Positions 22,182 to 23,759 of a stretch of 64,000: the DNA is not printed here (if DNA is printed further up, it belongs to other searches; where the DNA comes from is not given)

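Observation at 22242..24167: Transposase-less, IS66-type cassette with perfect 8-bp target duplication that carries only an ORC/Cdc6-like AAA+ ATPase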

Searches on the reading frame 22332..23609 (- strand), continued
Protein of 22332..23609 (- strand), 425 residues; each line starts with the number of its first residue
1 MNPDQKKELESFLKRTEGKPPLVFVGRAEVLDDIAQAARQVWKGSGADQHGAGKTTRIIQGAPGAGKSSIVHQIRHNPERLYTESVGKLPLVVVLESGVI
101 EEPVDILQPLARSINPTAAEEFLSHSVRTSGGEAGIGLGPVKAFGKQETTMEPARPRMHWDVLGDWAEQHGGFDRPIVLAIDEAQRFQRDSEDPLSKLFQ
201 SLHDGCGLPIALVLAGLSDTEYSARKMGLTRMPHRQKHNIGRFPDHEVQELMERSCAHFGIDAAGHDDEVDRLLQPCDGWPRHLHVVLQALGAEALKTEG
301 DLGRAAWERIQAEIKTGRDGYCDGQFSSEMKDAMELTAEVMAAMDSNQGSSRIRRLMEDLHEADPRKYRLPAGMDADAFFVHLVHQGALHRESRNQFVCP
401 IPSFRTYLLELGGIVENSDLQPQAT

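Call 48: fold_search(model_id=the predicted structure, library=pdb)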
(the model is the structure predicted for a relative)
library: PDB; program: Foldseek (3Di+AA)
matches with E <= 10: 1088; with E <= 0.001: 133
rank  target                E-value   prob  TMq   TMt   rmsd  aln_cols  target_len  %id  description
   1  2qen                  1.8e-09  1.00  0.49  0.57   9.5       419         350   17  The walker-type atpase paby2304 of pyrococcus abyssi (released 2008-07-01)
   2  2fna_A                3.7e-08  1.00  0.50  0.57   7.8       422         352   13  Crystal structure of an archaeal aaa+ atpase (sso1545) from sulfolobus solfataricus p2 at 2.00 A resolution (released 2006-02-07)
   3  7jpo_D                3.9e-08  1.00  0.41  0.43  14.6       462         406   15  ORC-O1AAA: Human Origin Recognition Complex (ORC) with dynamic/unresolved ORC2 WH (released 2020-09-02)
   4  1w5t_A                4.1e-08  1.00  0.50  0.53   8.7       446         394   12  Structure of the Aeropyrum Pernix ORC2 protein (ADPNP-ADP complexes) (released 2004-10-05)
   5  5uj7_D                4.8e-08  1.00  0.40  0.43  13.7       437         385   13  Structure of the active form of human Origin Recognition Complex ATPase motor module, complex subunitS 1, 4, 5 (released 2017-02-08)
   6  1w5s_B                6.5e-08  1.00  0.47  0.50   9.2       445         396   14  Structure of the Aeropyrum Pernix ORC2 protein (ADP form) (released 2004-10-05)
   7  7cte_D                7.6e-08  1.00  0.43  0.45  13.6       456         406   14  Human Origin Recognition Complex, ORC2-5 (released 2021-01-06)
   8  8s0e_A                7.6e-08  1.00  0.40  0.45  13.7       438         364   14  H. sapiens OCCM bound to double stranded DNA (released 2024-10-02)
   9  7jgr_A                8.0e-08  1.00  0.35  0.37  18.2       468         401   12  Structure of Drosophila ORC bound to DNA (84 bp) and Cdc6 (released 2020-09-09)
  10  1w5s_A                1.1e-07  1.00  0.52  0.56   8.5       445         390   13  Structure of the Aeropyrum Pernix ORC2 protein (ADP form) (released 2004-10-05)
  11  5uj7_C                1.5e-07  1.00  0.41  0.44  13.9       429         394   13  Structure of the active form of human Origin Recognition Complex ATPase motor module, complex subunitS 1, 4, 5 (released 2017-02-08)
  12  7jgr_G                1.6e-07  1.00  0.40  0.45  14.3       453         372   12  Structure of Drosophila ORC bound to DNA (84 bp) and Cdc6 (released 2020-09-09)
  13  7jpq_D                1.7e-07  1.00  0.43  0.45  13.1       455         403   14  ORC-O2-5: Human Origin Recognition Complex (ORC) with subunits 2,3,4,5 (released 2020-09-02)
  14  2qby_A                2.4e-07  1.00  0.41  0.46  10.8       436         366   12  Crystal structure of a heterodimer of Cdc6/Orc1 initiators bound to origin DNA (from S. solfataricus) (released 2007-09-11)
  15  4xgc_D                2.5e-07  1.00  0.41  0.40  15.1       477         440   12  Crystal structure of the eukaryotic origin recognition complex (released 2015-04-01)
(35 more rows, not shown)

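Call 49: search_protein_families(library=pfam, proteins=[P0073, P0082, P0084, P0087, P0102, P0105, P0110, P0112, P0118, P0065], max_evalue=0.01)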
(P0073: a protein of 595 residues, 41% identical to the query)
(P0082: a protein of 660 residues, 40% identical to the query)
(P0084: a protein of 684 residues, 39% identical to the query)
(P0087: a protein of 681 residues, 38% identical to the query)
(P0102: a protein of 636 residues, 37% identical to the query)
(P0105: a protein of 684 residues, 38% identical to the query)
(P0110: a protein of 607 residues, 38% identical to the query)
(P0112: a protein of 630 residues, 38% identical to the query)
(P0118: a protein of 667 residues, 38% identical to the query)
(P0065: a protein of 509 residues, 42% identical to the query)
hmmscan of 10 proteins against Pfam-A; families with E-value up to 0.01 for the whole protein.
P0073 (595 aa): 2 families
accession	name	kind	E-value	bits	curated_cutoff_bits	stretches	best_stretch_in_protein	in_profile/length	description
PF13191.12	AAA_16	-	7.8e-06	26.9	32.6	1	57-201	28-158/167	AAA ATPase domain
PF13401.12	AAA_22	-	5.9e-05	23.8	27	1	58-216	10-121/130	AAA domain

P0082 (660 aa): 5 families
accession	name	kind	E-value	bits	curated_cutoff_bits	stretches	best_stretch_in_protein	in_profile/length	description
PF13191.12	AAA_16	-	3.1e-07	31.5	32.6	1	51-198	24-157/167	AAA ATPase domain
PF13401.12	AAA_22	-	3.4e-06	27.8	27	1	56-211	9-120/130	AAA domain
PF09848.15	SLFN-g3_helicase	-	0.00061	19.6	24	1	55-168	4-75/354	Schlafen group 3, DNA/RNA helicase domain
PF05729.18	NACHT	-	0.0051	17.1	26.7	1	54-99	2-48/167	NACHT domain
PF13604.12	AAA_30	-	0.0096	16.1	27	0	53-90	19-53/191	AAA domain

P0084 (684 aa): 3 families
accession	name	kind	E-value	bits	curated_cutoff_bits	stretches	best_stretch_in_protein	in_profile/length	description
PF13191.12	AAA_16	-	4.8e-06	27.6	32.6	1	23-200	2-158/167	AAA ATPase domain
PF13401.12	AAA_22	-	0.00063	20.5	27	1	58-212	10-121/130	AAA domain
PF09848.15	SLFN-g3_helicase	-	0.0074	16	24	0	57-190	5-95/354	Schlafen group 3, DNA/RNA helicase domain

P0087 (681 aa): 4 families
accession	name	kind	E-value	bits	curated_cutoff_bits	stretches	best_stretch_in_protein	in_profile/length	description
PF13191.12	AAA_16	-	1.7e-05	25.8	32.6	1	23-200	2-158/167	AAA ATPase domain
PF13401.12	AAA_22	-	0.0011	19.8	27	1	58-212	10-121/130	AAA domain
PF01499.21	Herpes_UL25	-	0.0019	17.3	25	1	415-506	8-105/555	Herpesvirus UL25 family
PF09848.15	SLFN-g3_helicase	-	0.0091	15.7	24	0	57-191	5-96/354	Schlafen group 3, DNA/RNA helicase domain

P0102 (636 aa): 4 families
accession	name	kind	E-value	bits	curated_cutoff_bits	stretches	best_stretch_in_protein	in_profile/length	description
PF13401.12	AAA_22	-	7.7e-08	33.2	27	1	57-215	9-121/130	AAA domain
PF09848.15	SLFN-g3_helicase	-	0.0014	18.4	24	1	56-95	4-40/354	Schlafen group 3, DNA/RNA helicase domain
PF13191.12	AAA_16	-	0.0034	18.3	32.6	1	23-195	2-151/167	AAA ATPase domain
PF13604.12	AAA_30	-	0.0035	17.5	27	0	54-81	19-46/191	AAA domain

P0105 (684 aa): 2 families
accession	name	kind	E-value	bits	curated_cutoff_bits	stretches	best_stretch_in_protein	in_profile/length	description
PF13401.12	AAA_22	-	5.6e-06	27.1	27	1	57-213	9-121/130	AAA domain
PF13191.12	AAA_16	-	4.7e-05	24.4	32.6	1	50-188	22-146/167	AAA ATPase domain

P0110 (607 aa): 2 families
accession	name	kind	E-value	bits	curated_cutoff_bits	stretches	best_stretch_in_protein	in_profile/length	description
PF13401.12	AAA_22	-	6.3e-05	23.7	27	1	56-216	9-122/130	AAA domain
PF13191.12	AAA_16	-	0.00013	22.9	32.6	1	55-200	27-158/167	AAA ATPase domain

P0112 (630 aa): 4 families
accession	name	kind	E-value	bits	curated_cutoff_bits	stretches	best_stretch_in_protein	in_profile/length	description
PF13401.12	AAA_22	-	1.5e-06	29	27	1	55-211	9-121/130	AAA domain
PF13191.12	AAA_16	-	1.2e-05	26.3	32.6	1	23-198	2-158/167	AAA ATPase domain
PF13604.12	AAA_30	-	0.0059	16.8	27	0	53-89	20-55/191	AAA domain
PF09848.15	SLFN-g3_helicase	-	0.0072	16.1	24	0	54-89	4-39/354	Schlafen group 3, DNA/RNA helicase domain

P0118 (667 aa): 6 families
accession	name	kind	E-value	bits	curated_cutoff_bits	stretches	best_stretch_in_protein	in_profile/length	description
PF13401.12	AAA_22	-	1.5e-05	25.7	27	1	59-214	9-121/130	AAA domain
PF13191.12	AAA_16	-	0.00011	23.2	32.6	1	51-212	21-165/167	AAA ATPase domain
PF00910.28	RNA_helicase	-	0.0017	19.2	21.5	0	59-90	2-33/105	RNA helicase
PF01443.25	Viral_helicase1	-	0.0067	16.7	21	0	59-83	2-23/228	Viral superfamily 1 RNA helicase core domain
PF09848.15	SLFN-g3_helicase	-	0.0076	16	24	0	56-87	2-30/354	Schlafen group 3, DNA/RNA helicase domain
PF13086.12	AAA_11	-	0.0086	16.3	27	0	47-83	14-45/257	AAA domain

P0065 (509 aa): 2 families
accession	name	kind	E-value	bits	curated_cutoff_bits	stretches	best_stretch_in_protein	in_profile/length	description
PF13401.12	AAA_22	-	3.3e-05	24.6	27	1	109-271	9-121/130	AAA domain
PF13191.12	AAA_16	-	0.0006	20.8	32.6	1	102-259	24-159/167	AAA ATPase domain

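Call 77: find_encoding_contigs(protein=P0014, flank=3000, max_places=3)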
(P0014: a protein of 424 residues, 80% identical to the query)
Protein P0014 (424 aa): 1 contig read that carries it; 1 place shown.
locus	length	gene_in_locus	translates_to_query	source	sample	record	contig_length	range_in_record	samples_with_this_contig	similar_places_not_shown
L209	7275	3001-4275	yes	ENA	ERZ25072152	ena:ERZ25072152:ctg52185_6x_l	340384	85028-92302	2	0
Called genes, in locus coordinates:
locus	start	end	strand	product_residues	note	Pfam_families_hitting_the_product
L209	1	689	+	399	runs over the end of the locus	PF01222:ERG4_ERG24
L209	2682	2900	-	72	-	-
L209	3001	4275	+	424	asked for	PF13191:AAA_16, PF13401:AAA_22 (weak)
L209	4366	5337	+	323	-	PF01385:OrfB_IS605, PF07282:Cas12f1-like_TNB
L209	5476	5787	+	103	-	PF02878:PGM_PMM_I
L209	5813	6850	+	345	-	PF02879:PGM_PMM_II, PF02880:PGM_PMM_III, PF00408:PGM_PMM_IV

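Call 78: find_encoding_contigs(protein=P0024, flank=3000, max_places=3)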
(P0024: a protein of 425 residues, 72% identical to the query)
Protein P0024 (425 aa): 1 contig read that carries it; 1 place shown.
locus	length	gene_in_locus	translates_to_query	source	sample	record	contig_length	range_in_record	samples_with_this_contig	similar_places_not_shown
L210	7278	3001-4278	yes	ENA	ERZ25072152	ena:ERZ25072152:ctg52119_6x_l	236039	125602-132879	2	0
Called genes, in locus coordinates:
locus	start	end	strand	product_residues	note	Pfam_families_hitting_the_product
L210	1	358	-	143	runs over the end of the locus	PF02472:ExbD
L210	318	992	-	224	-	PF01618:MotA_ExbB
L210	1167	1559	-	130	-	-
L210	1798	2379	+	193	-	-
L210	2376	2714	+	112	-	-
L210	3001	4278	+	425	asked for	PF13191:AAA_16 (weak)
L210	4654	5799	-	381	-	PF12911:OppC_N, PF00528:BPD_transp_1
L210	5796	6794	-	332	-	PF19300:BPD_transp_1_N, PF00528:BPD_transp_1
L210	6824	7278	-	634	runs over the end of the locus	PF00496:SBP_bac_5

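Call 79: find_encoding_contigs(protein=P0029, flank=3000, max_places=3)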
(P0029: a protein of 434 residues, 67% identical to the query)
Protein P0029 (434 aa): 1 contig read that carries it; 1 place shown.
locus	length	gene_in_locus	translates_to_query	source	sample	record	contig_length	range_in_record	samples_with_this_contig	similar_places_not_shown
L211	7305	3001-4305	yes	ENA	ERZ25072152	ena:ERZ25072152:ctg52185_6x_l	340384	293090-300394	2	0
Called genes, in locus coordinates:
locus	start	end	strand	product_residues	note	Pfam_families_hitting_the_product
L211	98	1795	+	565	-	PF08794:FHBP_C (faint), PF01298:TbpB_B_D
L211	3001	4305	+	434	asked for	PF13191:AAA_16 (weak), PF13401:AAA_22 (weak)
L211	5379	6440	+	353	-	PF14294:DUF4372, PF01609:DDE_Tnp_1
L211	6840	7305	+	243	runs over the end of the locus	PF13560:HTH_31, PF01381:HTH_3, PF13443:HTH_26, PF02311:AraC_binding (weak), PF07883:Cupin_2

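Call 82: search_protein_representatives(protein=P0001)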
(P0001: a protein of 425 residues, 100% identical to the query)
Query: 425 residues. Proteins with E-value up to 0.001 (for the whole library): 917; up to 1e-10: 453; up to 1e-30: 111. The best 150 are listed.
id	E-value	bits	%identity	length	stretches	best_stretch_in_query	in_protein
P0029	2.3e-186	636.5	67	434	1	1-419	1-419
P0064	2.3e-89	317.0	46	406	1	22-410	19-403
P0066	3.8e-88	312.9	46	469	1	6-414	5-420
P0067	7.7e-88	311.9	47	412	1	1-413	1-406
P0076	1.4e-81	291.3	40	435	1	6-412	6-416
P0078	1.1e-80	288.3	42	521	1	20-409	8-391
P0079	1.2e-80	288.3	43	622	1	9-416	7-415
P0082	1.7e-79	284.5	42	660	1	6-410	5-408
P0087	1.2e-77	278.4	39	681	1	7-415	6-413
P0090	3.4e-77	276.9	41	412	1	7-414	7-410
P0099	2.3e-73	264.3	41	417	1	11-415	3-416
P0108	9.3e-71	255.7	42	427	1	5-413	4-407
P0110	1.8e-70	254.7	40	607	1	9-416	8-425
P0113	8.2e-70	252.5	41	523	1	8-412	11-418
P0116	1.4e-69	251.7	42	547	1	6-412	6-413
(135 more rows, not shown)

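Call 87: list_cluster_members(proteins=[P0001, P0013, P0029])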
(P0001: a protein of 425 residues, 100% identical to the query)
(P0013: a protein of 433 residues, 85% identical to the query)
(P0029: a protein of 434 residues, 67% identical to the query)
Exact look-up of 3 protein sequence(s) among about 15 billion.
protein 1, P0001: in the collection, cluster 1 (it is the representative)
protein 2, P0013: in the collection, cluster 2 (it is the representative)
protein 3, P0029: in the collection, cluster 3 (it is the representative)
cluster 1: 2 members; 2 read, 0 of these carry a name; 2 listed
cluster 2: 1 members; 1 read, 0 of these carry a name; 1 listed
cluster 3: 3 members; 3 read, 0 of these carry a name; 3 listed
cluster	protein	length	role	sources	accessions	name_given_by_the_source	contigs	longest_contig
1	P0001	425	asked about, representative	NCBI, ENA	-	-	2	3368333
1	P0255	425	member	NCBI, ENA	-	-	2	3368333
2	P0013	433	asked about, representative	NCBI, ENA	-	-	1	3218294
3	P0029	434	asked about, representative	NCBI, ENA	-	-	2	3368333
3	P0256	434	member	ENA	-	-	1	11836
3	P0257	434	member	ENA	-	-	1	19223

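Call 93: search_protein_families(library=phrogs, proteins=[window:22332-23609:-], max_evalue=0.1)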
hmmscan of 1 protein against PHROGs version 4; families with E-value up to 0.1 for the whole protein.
window:22332-23609:- (425 aa): 2 families
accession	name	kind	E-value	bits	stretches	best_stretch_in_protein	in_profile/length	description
phrog_6841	-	unknown function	0.00064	19.7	1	58-289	58-277/470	-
phrog_22128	-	unknown function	0.077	13.9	0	318-340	11-33/50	-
